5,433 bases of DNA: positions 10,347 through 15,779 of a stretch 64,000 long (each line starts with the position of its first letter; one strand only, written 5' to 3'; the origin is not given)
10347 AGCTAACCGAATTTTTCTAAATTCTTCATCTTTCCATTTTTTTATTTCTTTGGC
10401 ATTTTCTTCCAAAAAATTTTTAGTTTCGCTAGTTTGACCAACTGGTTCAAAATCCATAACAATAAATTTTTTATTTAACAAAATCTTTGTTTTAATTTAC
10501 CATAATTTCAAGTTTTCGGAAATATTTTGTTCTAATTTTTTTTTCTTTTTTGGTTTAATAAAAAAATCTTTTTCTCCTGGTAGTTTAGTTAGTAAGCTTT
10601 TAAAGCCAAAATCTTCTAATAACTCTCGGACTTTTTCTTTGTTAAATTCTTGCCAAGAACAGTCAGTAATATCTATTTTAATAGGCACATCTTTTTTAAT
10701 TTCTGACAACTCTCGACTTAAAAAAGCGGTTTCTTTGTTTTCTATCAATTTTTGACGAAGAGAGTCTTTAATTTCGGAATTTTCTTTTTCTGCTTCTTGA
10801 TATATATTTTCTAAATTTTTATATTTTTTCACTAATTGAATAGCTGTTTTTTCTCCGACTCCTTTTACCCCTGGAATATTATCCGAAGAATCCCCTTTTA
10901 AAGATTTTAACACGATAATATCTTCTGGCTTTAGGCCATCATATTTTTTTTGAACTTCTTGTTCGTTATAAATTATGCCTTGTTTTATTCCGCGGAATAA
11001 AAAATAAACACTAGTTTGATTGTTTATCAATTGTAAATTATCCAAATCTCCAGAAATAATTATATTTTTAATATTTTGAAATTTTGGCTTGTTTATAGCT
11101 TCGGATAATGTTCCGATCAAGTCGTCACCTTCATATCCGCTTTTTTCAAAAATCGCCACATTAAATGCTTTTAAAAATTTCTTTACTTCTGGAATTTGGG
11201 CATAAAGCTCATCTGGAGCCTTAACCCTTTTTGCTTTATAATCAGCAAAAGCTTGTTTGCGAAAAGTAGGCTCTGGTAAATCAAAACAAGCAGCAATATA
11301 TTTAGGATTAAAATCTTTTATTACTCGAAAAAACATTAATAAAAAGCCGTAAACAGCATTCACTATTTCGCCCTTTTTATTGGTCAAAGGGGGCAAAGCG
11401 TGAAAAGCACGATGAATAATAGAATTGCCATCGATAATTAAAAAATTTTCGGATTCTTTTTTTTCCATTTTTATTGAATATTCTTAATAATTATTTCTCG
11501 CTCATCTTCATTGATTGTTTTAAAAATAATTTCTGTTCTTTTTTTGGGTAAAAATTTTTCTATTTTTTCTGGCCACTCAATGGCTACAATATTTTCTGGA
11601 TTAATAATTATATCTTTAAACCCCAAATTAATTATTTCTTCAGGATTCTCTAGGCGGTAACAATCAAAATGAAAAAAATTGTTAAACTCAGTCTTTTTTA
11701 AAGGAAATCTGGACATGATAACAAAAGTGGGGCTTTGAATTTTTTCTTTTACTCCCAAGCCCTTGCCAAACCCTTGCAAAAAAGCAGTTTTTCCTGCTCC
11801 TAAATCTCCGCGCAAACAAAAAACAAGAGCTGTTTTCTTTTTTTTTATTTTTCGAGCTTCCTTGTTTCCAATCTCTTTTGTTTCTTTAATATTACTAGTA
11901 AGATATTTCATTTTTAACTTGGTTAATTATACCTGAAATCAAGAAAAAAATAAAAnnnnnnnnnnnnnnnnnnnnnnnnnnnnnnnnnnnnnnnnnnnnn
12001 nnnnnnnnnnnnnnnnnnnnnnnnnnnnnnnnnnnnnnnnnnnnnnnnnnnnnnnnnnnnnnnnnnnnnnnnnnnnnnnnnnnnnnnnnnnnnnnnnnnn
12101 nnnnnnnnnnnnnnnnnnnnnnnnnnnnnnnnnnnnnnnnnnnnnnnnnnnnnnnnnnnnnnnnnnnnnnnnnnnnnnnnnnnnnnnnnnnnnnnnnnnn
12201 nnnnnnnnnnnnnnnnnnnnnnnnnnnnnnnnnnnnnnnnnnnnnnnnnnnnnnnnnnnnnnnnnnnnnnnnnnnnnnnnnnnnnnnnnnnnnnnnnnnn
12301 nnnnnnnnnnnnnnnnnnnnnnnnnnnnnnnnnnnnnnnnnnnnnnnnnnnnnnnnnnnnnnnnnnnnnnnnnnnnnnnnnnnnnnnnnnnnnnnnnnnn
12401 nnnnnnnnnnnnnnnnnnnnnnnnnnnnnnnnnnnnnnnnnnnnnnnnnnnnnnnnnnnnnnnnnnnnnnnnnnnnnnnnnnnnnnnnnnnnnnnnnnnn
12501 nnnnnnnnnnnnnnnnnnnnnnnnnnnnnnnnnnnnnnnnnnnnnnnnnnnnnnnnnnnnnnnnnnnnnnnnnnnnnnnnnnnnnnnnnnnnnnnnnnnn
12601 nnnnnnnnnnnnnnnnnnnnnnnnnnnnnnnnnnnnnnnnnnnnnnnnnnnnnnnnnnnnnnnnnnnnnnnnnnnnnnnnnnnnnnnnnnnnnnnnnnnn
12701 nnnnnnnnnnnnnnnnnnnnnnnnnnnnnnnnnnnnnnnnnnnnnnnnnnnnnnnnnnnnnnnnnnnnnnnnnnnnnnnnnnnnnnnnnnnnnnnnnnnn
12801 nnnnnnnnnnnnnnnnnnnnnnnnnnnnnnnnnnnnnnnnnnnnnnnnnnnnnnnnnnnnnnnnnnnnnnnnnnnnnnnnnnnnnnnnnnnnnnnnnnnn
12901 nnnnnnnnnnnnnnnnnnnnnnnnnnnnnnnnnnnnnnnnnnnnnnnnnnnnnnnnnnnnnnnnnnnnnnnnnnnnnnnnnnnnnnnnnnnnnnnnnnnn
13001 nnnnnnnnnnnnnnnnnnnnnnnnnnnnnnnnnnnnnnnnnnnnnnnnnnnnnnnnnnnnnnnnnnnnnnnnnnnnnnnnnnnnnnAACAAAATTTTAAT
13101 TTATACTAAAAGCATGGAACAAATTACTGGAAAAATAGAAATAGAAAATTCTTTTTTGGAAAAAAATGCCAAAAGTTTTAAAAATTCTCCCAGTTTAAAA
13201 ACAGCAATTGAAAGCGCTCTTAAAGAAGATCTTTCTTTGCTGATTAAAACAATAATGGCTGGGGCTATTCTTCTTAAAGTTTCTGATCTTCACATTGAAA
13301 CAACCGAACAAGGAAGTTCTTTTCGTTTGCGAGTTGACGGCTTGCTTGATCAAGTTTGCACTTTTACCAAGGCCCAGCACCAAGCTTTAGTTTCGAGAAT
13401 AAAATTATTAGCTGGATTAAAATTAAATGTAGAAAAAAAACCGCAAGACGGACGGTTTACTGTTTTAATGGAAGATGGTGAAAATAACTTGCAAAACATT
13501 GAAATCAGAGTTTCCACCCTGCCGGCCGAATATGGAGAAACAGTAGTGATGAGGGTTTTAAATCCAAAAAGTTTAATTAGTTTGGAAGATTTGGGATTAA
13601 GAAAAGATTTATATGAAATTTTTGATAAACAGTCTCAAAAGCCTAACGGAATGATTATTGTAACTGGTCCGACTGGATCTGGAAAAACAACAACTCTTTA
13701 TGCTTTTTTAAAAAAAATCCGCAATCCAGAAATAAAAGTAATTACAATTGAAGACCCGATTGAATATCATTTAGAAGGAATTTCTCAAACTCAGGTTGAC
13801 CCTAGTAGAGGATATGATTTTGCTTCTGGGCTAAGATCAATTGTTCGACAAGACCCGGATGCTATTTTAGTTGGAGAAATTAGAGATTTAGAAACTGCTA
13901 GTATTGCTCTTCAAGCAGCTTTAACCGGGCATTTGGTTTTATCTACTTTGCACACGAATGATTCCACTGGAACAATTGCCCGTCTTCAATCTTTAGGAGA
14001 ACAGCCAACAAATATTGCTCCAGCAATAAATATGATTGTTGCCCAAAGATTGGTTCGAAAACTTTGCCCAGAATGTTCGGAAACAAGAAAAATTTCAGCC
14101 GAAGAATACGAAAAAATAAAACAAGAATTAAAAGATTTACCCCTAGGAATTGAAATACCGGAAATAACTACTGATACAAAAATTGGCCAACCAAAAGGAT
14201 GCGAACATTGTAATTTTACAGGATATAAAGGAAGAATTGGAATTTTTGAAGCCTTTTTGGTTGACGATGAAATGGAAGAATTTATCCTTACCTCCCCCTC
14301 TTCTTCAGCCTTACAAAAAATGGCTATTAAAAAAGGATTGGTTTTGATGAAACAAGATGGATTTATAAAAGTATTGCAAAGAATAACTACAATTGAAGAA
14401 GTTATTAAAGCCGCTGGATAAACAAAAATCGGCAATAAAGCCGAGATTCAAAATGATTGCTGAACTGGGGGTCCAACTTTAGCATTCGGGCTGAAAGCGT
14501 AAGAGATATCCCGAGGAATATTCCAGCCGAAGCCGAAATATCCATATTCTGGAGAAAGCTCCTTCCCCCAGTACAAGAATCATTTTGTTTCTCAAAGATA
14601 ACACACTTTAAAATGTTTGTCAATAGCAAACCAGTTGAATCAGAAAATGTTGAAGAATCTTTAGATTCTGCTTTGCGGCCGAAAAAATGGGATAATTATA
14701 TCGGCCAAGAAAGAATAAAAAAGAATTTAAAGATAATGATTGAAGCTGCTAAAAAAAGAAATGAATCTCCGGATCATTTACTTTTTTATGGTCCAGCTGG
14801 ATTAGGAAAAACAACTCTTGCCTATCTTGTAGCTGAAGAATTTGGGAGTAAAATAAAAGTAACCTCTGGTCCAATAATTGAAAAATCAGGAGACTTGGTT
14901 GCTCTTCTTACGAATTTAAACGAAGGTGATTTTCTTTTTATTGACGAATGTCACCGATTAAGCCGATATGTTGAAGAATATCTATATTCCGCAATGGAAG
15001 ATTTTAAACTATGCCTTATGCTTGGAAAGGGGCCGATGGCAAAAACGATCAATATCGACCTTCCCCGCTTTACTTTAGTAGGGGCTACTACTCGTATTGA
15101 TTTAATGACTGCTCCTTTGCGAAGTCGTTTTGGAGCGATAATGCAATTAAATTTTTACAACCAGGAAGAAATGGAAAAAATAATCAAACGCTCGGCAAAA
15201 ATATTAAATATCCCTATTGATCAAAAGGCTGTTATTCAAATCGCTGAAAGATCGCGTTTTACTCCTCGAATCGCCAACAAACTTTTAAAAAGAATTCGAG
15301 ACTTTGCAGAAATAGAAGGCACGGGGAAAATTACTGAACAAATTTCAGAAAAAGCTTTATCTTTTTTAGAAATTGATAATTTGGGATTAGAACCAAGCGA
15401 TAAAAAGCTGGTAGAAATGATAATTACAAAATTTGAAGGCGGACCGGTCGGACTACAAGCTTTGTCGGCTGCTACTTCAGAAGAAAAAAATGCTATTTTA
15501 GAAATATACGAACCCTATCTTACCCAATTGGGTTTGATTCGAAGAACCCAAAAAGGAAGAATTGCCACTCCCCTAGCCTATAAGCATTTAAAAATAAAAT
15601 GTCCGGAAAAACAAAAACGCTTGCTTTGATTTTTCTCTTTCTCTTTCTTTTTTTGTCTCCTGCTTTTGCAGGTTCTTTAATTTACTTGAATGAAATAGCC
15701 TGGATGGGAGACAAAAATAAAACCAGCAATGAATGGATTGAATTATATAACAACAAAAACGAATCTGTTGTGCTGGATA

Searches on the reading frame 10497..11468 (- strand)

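Call 92: search_protein_families(library=pfam, proteins=[window:10497-11468:-], max_evalue=0.0001)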
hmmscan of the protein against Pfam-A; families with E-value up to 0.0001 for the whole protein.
window:10497-11468:- (323 aa): 2 families
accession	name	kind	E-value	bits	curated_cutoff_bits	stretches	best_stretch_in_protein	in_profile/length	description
PF02739.22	5_3_exonuc_N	-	4e-51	173.4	34.3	1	9-176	2-163/164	5'-3' exonuclease, N-terminal resolvase-like domain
PF01367.25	5_3_exonuc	-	1.8e-31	108.9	40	1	180-277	2-96/97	5'-3' exonuclease, C-terminal SAM fold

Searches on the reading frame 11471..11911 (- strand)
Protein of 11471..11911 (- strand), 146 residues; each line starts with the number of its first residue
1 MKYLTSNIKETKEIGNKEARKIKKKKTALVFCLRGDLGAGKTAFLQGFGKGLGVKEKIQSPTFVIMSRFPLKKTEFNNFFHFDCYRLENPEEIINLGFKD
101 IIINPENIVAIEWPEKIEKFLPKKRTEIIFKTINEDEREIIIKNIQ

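Call 92: search_protein_families(library=pfam, proteins=[window:11471-11911:-], max_evalue=0.0001)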
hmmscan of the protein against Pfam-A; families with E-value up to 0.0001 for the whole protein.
window:11471-11911:- (146 aa): 1 family
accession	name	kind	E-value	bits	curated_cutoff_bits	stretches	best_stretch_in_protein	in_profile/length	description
PF02367.23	TsaE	-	1.6e-35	122.3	26.6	1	6-140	2-128/128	Threonylcarbamoyl adenosine biosynthesis protein TsaE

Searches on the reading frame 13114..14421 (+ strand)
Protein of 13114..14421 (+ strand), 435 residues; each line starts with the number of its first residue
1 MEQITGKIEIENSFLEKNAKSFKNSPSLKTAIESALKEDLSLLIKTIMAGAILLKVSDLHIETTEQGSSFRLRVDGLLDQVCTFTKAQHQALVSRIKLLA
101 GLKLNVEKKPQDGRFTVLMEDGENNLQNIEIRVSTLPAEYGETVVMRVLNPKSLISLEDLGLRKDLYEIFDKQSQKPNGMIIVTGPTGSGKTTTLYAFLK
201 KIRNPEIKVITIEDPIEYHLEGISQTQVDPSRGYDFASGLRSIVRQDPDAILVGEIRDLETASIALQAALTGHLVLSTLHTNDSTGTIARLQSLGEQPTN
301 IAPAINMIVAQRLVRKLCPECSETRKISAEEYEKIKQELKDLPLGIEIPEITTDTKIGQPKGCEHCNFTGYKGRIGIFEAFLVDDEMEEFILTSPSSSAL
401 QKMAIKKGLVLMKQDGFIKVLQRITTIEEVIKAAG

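Call 92: search_protein_families(library=pfam, proteins=[window:13114-14421:+], max_evalue=0.0001)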
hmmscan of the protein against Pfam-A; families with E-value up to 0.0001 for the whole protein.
window:13114-14421:+ (435 aa): 2 families
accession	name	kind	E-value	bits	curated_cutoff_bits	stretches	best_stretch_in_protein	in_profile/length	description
PF00437.27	T2SSE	-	1.7e-116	389.4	24.9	1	41-431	9-369/370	Type II/IV secretion system protein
PF25199.1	nSTAND_NTPase5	-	5.5e-06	26.7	34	1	166-222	28-86/145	Novel STAND NTPase 5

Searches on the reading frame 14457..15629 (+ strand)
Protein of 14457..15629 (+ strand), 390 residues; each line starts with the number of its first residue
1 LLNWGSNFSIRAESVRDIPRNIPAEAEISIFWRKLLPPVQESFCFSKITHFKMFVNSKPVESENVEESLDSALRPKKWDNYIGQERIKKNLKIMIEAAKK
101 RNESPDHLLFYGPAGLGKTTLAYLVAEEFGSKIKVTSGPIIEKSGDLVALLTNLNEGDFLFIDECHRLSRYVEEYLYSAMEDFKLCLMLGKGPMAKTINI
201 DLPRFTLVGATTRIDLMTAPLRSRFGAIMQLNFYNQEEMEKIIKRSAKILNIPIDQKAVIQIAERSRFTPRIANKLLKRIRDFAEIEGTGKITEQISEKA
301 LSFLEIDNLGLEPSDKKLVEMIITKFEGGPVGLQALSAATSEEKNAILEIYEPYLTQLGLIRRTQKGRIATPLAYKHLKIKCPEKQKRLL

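Call 92: search_protein_families(library=pfam, proteins=[window:14457-15629:+], max_evalue=0.0001)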
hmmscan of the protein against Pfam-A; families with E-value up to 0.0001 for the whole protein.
window:14457-15629:+ (390 aa): 6 families
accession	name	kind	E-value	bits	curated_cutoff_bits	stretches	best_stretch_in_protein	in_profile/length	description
PF05496.18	RuvB_N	-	1.6e-71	239.6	27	1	73-231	1-159/159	Holliday junction DNA helicase RuvB P-loop domain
PF17864.7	AAA_lid_4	-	1.9e-29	101.6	27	1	234-307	1-74/74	RuvB AAA lid domain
PF05491.19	RuvB_C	-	1.1e-21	77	24.7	1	309-379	2-72/72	RuvB C-terminal winged helix domain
PF00004.35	AAA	-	3.8e-16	60.2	21.2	1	108-231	1-129/131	ATPase family associated with various cellular activities (AAA)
PF07728.20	AAA_5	-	4.8e-07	30.3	22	0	149-225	59-139/139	AAA domain (dynein-related subfamily)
PF06068.19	TIP49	-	3.9e-05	23.4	23.8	0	70-136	14-81/347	TIP49 P-loop domain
